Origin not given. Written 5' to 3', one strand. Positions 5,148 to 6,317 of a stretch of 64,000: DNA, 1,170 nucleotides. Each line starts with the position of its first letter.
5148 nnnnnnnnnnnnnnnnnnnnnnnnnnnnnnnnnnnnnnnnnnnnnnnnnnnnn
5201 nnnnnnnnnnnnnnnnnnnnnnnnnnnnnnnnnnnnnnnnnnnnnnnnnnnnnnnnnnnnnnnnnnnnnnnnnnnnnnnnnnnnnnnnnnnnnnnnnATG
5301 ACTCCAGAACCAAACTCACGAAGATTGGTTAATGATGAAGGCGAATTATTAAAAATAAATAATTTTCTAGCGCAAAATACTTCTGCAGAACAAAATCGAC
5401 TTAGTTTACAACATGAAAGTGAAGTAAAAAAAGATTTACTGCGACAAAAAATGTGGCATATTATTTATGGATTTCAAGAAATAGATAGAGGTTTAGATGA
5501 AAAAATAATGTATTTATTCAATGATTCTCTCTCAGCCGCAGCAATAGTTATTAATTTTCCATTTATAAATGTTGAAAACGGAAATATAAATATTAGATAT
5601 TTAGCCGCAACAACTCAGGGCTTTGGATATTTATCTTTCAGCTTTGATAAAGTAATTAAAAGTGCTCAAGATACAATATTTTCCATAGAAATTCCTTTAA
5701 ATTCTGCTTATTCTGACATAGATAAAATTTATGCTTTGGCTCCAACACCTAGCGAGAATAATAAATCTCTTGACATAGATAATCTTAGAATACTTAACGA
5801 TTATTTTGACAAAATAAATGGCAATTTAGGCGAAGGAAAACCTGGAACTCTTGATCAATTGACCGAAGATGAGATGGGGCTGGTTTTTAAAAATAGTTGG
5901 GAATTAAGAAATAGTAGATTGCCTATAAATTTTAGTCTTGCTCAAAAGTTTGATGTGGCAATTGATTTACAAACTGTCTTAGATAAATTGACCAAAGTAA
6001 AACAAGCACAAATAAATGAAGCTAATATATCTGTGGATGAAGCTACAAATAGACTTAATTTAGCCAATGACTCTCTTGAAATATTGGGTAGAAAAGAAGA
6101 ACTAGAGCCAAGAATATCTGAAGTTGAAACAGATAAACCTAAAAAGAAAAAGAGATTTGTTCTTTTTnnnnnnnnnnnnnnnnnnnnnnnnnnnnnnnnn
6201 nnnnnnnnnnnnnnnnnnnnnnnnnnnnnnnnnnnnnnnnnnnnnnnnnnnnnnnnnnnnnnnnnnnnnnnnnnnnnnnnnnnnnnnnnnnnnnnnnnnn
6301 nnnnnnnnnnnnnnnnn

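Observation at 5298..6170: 290-aa unknown ORF translationally coupled to rplA and occupying the usual L10-leader position before rplJ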

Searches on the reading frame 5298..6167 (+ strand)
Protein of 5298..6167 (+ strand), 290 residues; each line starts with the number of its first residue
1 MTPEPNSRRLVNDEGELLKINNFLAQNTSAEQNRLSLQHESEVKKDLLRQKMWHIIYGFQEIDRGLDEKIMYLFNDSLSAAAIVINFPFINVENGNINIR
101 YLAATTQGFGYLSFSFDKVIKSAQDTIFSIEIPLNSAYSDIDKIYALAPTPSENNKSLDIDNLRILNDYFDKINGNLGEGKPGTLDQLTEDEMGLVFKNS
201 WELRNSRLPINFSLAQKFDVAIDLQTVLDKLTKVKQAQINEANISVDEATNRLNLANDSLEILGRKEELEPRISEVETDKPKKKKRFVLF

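Call 4: search_protein_families(library=pfam, proteins=[window:5298-6167:+], max_evalue=1)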
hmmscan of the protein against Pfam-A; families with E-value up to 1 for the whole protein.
window:5298-6167:+ (290 aa): 0 families

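Call 6: find_homologous_proteins(query=window:5298-6167:+, max_evalue=0.001)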
Query window:5298-6167:+ (290 aa): 1 proteins with E <= 0.001 among 1601 candidates.
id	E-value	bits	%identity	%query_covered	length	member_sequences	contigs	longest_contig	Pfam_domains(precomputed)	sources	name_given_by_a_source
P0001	8.1e-184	627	100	100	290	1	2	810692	-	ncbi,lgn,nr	ncbi:MAG TPA: hypothetical protein VG895_00895 [Patescibacteria group bacterium]|nr:hypothetical pro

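Call 10: find_encoding_contigs(protein=P0001, flank=10000, max_places=6)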
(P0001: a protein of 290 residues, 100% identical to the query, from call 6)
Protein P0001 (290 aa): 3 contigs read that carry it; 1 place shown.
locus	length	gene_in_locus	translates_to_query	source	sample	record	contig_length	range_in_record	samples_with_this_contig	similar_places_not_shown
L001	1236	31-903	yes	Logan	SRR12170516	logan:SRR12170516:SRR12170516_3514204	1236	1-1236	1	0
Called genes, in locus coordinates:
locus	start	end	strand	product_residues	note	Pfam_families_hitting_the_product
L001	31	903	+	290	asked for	-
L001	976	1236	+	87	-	?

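Call 20: predict_structure(protein=window:5298-6167:+)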
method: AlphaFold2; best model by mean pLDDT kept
length: 290 residues; sequences in the alignment: 1
mean_pLDDT: 38.1   pTM: 0.23
mean pLDDT of the five models: 38.1, 34.2, 32.9, 32.8, 30.9
residues with pLDDT >= 90: 0; 70-90: 0; 50-70: 11; < 50: 279
segments of 3 or more residues with pLDDT < 50: 1-188, 190-228, 236-244, 246-250, 256-290
pLDDT, mean of each block of 10 residues (from residue 1): 38 47 45 39 36 29 34 32 37 40 38 40 28 31 29 32 34 32 43 44 37 32 44 48 46 46 43 45 35
secondary structure, 60 per line:
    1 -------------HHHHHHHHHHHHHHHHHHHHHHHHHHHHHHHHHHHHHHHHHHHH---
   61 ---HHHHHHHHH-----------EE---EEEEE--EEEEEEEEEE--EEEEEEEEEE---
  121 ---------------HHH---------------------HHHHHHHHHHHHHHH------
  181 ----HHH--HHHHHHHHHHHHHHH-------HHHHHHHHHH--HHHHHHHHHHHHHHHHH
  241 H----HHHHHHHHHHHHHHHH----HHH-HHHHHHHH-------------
elements in order: H14-57 H64-72 E89-93 E96-105 E108-117 H160-174 H190-204 H212-221 H224-241 H246-261 H270-277

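Call 24: search_protein_families(library=phrogs, proteins=[window:5298-6167:+], max_evalue=0.01)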
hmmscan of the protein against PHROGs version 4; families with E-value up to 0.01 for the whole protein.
window:5298-6167:+ (290 aa): 0 families

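Call 26: search_protein_families(library=ncbifam, proteins=[window:5298-6167:+], max_evalue=10)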
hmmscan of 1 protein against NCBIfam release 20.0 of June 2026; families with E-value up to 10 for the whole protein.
window:5298-6167:+ (290 aa): 0 families

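Call 28: search_protein_representatives(protein=window:5298-6167:+)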
Query: 290 residues. Proteins with E-value up to 0.001 (for the whole library): 10; up to 1e-10: 7; up to 1e-30: 1. The best 10 are listed.
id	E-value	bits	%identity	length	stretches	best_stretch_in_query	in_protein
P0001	2.6e-184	627.2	100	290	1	1-290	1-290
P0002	4.6e-16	75.5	32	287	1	13-268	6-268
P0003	4.4e-15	72.3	30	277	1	9-276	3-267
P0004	1.1e-14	71.1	29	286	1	8-268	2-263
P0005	2.0e-14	70.2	30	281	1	14-290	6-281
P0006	4.4e-14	69.0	31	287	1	9-271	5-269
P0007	1.5e-13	67.2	34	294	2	12-132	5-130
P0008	8.1e-08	48.5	29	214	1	11-173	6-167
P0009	1.3e-06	44.5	31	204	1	13-174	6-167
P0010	8.4e-04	35.3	35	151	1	56-175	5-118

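Call 30: find_encoding_contigs(protein=P0002, flank=6000, max_places=4)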
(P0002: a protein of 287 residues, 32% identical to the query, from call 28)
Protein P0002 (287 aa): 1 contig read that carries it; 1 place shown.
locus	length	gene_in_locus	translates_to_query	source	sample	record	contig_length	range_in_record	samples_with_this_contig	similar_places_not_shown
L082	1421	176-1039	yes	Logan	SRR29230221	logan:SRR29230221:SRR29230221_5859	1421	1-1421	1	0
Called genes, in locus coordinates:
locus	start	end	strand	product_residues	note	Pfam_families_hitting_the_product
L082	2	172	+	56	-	?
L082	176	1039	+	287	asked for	-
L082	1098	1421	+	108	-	?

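Call 35: find_encoding_contigs(protein=P0003, flank=8000, max_places=3)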
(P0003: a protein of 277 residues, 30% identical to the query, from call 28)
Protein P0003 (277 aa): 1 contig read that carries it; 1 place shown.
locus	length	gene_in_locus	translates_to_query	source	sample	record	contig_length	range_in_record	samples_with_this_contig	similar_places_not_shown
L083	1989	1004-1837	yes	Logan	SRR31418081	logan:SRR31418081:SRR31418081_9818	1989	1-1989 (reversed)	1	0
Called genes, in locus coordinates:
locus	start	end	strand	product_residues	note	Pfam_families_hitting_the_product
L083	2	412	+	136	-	?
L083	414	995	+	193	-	PF00687:Ribosomal_L1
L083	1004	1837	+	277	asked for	-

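Call 36: find_encoding_contigs(protein=P0004, flank=8000, max_places=3)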
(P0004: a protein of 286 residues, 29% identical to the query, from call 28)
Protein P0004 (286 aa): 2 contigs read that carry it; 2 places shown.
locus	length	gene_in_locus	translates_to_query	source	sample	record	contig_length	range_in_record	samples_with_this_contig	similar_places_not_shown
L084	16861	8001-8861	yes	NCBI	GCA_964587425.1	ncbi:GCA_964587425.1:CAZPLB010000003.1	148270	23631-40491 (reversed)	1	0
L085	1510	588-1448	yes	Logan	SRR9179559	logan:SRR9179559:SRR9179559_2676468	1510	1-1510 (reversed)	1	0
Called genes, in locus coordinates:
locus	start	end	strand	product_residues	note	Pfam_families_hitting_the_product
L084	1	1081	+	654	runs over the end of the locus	PF05226:CHASE2, PF00211:Guanylate_cyc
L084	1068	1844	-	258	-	-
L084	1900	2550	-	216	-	PF01351:RNase_HII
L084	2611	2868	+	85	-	-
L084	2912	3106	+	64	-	PF01165:Ribosomal_S21 (weak)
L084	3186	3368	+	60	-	PF00584:SecE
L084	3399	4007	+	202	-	PF02357:NusG, PF00467:KOW (faint)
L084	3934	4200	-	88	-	-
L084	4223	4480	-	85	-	-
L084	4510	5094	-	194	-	-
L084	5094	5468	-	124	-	-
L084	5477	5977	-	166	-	-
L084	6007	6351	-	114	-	-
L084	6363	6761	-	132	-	-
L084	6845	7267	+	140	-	PF03946:Ribosomal_L11_N, PF00298:Ribosomal_L11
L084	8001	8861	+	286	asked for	-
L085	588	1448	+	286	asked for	-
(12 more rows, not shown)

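Call 37: find_encoding_contigs(protein=P0005, flank=8000, max_places=3)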
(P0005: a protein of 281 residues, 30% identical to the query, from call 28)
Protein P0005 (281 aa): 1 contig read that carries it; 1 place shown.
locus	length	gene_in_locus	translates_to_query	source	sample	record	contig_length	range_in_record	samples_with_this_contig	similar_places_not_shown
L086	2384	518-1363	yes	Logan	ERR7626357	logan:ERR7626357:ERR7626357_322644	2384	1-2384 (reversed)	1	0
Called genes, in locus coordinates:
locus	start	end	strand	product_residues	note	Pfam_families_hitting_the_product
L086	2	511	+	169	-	?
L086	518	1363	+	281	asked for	-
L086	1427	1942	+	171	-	PF00466:Ribosomal_L10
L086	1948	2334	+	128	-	PF16320:Ribosomal_L12_N, PF00542:Ribosomal_L12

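Call 39: find_homologous_proteins(query=A2, max_evalue=0.001)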
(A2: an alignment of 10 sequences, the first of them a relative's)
Query A2 (10 sequences) (290 aa, profile of the alignment): 2 proteins with E <= 0.001 among 5491 candidates.
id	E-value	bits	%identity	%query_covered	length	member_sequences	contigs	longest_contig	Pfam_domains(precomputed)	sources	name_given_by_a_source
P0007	3.1e-90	321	29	87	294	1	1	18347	-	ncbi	-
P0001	1.2e-85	306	100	100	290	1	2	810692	-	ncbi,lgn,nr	ncbi:MAG TPA: hypothetical protein VG895_00895 [Patescibacteria group bacterium]|nr:hypothetical pro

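Call 41: find_encoding_contigs(protein=P0007, flank=8000, max_places=3)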
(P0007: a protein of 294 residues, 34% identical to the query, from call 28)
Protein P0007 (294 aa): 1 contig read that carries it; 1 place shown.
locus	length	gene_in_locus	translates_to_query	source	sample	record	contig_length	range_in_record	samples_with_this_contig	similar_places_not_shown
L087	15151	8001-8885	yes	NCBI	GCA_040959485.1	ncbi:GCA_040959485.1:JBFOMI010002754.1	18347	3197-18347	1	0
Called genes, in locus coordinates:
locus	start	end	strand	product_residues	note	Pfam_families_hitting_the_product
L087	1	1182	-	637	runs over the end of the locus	PF05226:CHASE2, PF00211:Guanylate_cyc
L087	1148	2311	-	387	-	PF04773:FecR (weak)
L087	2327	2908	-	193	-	PF06736:TMEM175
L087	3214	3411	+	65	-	PF01165:Ribosomal_S21 (weak)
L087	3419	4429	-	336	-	PF01370:Epimerase, PF04321:RmlD_sub_bind, PF16363:GDP_Man_Dehyd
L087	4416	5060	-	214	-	PF01351:RNase_HII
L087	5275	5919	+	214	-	PF02357:NusG, PF00467:KOW (weak)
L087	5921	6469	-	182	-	-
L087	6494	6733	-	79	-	-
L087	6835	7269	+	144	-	PF03946:Ribosomal_L11_N, PF00298:Ribosomal_L11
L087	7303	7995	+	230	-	PF00687:Ribosomal_L1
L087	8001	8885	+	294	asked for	-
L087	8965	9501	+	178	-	PF00466:Ribosomal_L10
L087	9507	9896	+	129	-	PF16320:Ribosomal_L12_N, PF00542:Ribosomal_L12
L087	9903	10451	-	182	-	-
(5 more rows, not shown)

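Call 42: find_encoding_contigs(protein=P0006, flank=8000, max_places=3)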
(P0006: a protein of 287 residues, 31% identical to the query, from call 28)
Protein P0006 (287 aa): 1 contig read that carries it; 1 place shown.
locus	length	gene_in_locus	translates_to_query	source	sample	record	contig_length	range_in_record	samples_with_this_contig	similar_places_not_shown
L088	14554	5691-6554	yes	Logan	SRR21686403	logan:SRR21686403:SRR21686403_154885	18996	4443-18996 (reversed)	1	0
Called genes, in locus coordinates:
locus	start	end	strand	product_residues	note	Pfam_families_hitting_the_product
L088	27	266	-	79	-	-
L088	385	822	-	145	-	-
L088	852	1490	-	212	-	PF08843:AbiEii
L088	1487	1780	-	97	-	-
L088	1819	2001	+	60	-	PF00584:SecE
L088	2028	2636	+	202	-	PF02357:NusG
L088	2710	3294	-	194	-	-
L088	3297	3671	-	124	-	-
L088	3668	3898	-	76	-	-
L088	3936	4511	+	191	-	-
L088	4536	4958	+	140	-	PF03946:Ribosomal_L11_N, PF00298:Ribosomal_L11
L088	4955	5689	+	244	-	PF00687:Ribosomal_L1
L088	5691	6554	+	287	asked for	-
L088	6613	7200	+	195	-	PF00466:Ribosomal_L10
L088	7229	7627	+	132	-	PF16320:Ribosomal_L12_N, PF00542:Ribosomal_L12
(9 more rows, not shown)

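Call 47: search_solved_structures(query=A2, max_evalue=10, show_alignments=2)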
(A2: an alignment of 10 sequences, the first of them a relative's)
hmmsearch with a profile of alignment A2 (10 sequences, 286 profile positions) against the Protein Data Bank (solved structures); distinct sequences matched with E-value up to 10: 0.

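Call 48: search_protein_families(library=pfam, alignment_id=A2, max_evalue=1)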
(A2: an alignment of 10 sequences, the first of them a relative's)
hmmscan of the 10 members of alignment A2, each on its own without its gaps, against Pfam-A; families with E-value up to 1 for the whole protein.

A. member 1, P0001 (290 aa): 0 families

B. families by the number of members that match (of 10 scanned): 8 families
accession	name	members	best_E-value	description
PF21101.3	YqgU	1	0.0047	YqgU-like 6-bladed beta propeller domain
PF09424.15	YqeY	1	0.011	Yqey-like protein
PF08537.15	NBP1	1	0.015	Fungal Nap binding protein NBP1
PF19531.4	DUF6058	1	0.025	Family of unknown function (DUF6058)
PF23653.1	DUF7149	1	0.051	Domain of unknown function (DUF7149)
PF04486.18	SchA_CurD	1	0.071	SchA/CurD like domain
PF11570.13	E2R135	1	0.1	Coiled-coil receptor-binding R-domain of colicin E2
PF05205.17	COMPASS-Shg1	1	0.2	COMPASS (Complex proteins associated with Set1p) component shg1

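Call 55: predict_structure(alignment_id=A2)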
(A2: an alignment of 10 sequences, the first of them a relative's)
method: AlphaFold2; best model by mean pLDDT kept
length: 290 residues; sequences in the alignment: 10
mean_pLDDT: 68.6   pTM: 0.64
mean pLDDT of the five models: 68.6, 65.5, 65.0, 65.0, 54.1
residues with pLDDT >= 90: 9; 70-90: 166; 50-70: 52; < 50: 63
segments of 3 or more residues with pLDDT < 50: 7-11, 125-127, 136-152, 179-184, 265-290
pLDDT, mean of each block of 10 residues (from residue 1): 47 64 79 82 85 86 78 80 87 80 90 76 51 46 46 61 77 61 51 64 67 83 86 80 81 74 49 39 37
secondary structure, 60 per line:
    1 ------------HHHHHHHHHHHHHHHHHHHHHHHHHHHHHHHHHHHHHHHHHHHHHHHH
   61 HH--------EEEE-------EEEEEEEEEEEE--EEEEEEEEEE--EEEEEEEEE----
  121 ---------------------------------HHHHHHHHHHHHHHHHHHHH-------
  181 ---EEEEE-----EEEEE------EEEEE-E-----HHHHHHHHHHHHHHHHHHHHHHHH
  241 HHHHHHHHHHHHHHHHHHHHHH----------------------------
elements in order: H13-62 E71-74 E82-93 E96-105 E108-116 H154-173 E184-188 E194-198 E205-209 H217-262
